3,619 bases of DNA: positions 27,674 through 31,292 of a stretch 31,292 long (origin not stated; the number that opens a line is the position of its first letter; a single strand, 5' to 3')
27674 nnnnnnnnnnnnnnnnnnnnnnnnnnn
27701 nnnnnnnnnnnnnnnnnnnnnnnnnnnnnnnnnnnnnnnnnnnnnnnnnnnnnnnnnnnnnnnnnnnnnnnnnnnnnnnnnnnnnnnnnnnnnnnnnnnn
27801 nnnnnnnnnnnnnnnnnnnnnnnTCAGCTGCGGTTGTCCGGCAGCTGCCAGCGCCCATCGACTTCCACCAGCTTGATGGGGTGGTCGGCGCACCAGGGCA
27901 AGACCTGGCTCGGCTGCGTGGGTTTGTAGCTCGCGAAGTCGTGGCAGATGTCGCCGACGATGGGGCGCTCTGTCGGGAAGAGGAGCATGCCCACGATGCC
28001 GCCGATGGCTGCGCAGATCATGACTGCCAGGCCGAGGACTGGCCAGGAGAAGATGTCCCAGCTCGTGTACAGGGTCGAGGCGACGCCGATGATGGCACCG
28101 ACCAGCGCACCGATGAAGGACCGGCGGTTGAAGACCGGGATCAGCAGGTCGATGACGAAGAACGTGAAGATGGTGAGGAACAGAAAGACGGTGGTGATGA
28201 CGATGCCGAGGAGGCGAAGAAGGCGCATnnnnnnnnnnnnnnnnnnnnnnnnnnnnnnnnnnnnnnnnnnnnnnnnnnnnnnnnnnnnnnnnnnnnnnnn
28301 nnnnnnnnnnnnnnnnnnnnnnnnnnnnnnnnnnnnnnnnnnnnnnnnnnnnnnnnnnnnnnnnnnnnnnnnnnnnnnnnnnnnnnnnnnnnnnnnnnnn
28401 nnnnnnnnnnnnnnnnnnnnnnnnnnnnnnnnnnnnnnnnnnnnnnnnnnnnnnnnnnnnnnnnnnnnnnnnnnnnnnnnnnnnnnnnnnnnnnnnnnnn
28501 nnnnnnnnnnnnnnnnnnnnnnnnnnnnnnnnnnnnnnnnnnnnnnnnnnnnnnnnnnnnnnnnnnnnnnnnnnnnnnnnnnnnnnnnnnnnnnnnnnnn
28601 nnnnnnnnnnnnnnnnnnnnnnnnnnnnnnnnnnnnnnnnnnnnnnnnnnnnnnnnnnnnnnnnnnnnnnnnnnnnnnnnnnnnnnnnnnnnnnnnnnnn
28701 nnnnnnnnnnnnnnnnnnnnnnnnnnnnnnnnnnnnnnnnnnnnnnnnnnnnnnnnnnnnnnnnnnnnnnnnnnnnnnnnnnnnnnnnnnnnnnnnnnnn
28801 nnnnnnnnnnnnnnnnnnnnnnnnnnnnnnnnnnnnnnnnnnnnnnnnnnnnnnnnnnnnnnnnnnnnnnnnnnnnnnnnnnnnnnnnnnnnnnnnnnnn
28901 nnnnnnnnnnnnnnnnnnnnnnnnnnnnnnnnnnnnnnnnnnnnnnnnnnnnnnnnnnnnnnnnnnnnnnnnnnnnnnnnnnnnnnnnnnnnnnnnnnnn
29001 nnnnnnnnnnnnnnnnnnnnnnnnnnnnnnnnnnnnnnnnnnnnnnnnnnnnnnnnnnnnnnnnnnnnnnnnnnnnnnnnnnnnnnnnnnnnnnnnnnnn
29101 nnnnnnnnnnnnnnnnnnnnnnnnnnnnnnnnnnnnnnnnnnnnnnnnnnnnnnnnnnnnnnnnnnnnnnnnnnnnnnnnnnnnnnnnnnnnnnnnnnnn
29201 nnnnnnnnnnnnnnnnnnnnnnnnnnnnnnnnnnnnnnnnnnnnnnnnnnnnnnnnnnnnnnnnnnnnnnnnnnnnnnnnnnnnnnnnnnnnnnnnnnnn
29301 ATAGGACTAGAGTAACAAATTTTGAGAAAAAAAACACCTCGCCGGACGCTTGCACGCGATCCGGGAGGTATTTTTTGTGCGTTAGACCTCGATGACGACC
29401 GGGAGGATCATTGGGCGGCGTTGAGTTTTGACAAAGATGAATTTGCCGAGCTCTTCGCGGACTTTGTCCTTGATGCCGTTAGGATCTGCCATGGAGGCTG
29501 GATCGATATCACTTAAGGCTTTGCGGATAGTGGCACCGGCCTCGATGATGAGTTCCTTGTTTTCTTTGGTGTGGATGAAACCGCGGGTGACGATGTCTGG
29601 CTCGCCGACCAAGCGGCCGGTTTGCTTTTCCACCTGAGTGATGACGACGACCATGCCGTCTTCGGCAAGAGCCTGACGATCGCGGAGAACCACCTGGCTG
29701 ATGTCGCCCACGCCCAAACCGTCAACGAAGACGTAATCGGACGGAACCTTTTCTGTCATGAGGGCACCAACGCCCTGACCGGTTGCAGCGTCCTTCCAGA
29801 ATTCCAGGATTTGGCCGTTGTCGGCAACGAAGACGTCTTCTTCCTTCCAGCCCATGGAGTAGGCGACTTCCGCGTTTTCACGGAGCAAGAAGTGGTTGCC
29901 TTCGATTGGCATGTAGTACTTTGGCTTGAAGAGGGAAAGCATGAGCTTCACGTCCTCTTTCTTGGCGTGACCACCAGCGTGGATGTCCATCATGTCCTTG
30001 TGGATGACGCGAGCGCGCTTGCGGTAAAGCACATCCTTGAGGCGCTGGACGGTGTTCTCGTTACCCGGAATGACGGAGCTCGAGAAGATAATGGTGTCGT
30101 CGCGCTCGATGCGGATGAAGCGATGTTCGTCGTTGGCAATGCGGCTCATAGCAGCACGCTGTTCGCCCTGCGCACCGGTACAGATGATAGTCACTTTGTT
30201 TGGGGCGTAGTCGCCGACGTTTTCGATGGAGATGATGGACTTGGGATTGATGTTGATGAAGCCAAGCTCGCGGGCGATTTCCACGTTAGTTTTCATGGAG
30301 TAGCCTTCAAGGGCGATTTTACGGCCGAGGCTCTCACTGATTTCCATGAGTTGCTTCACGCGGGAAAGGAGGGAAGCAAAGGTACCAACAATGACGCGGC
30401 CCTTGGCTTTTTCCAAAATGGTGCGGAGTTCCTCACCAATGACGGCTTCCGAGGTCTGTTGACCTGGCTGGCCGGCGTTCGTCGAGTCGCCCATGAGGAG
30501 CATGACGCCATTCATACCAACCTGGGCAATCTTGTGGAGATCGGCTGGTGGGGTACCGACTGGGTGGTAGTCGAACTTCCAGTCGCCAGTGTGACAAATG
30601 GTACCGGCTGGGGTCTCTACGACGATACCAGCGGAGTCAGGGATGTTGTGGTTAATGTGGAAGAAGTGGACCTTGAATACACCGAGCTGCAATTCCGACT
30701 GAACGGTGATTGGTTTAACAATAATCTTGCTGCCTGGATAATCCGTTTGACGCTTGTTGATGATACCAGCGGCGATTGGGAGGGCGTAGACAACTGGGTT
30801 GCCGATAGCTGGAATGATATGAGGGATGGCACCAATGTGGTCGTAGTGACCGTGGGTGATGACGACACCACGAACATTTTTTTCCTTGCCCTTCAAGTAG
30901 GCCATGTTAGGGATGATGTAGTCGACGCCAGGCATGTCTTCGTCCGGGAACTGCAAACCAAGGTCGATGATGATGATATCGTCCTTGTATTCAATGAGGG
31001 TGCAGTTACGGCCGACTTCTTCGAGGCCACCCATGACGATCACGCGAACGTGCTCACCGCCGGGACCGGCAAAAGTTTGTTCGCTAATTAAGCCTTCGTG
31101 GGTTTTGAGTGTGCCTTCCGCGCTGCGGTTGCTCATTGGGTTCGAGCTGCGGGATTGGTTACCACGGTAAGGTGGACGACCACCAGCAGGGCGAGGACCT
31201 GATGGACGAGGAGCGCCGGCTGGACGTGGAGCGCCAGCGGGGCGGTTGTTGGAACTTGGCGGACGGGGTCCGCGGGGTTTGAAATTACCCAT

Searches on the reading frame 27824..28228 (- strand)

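Call 16: search_protein_families(library=pfam, proteins=[window:27824-28228:-], max_evalue=0.1)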
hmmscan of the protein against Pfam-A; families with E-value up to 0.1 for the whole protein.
window:27824-28228:- (134 aa): 2 families
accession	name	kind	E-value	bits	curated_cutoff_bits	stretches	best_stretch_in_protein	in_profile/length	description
PF01384.25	PHO4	-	0.016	14.7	33.7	1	9-90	63-143/350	Phosphate transporter family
PF10439.15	Bacteriocin_IIc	-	0.058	13.8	27.1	1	39-80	30-56/59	Bacteriocin class II with double-glycine leader peptide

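Call 65: search_protein_families(library=phrogs, proteins=[window:27824-28228:-], max_evalue=0.01)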
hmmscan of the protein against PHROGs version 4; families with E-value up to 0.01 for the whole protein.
window:27824-28228:- (134 aa): 0 families

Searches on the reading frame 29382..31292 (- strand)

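Call 85: search_protein_families(library=pfam, proteins=[window:29382-31292:-], max_evalue=0.001)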
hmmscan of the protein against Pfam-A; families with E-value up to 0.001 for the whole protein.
window:29382-31292:- (636 aa): 4 families
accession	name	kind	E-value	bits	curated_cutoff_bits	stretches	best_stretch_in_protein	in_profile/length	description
PF22505.1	RNase_J_b_CASP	-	9.5e-45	151.9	27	1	297-419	1-123/126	Ribonuclease J, beta-CASP domain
PF17770.6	RNase_J_C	-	6e-30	104.7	23.8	1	535-636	1-102/102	Ribonuclease J C-terminal domain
PF00753.33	Lactamase_B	-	2.5e-16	60.6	22.7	1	93-240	4-152/196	Metallo-beta-lactamase superfamily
PF12706.13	Lactamase_B_2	-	4.2e-09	36.7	27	1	138-239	29-144/200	Beta-lactamase superfamily domain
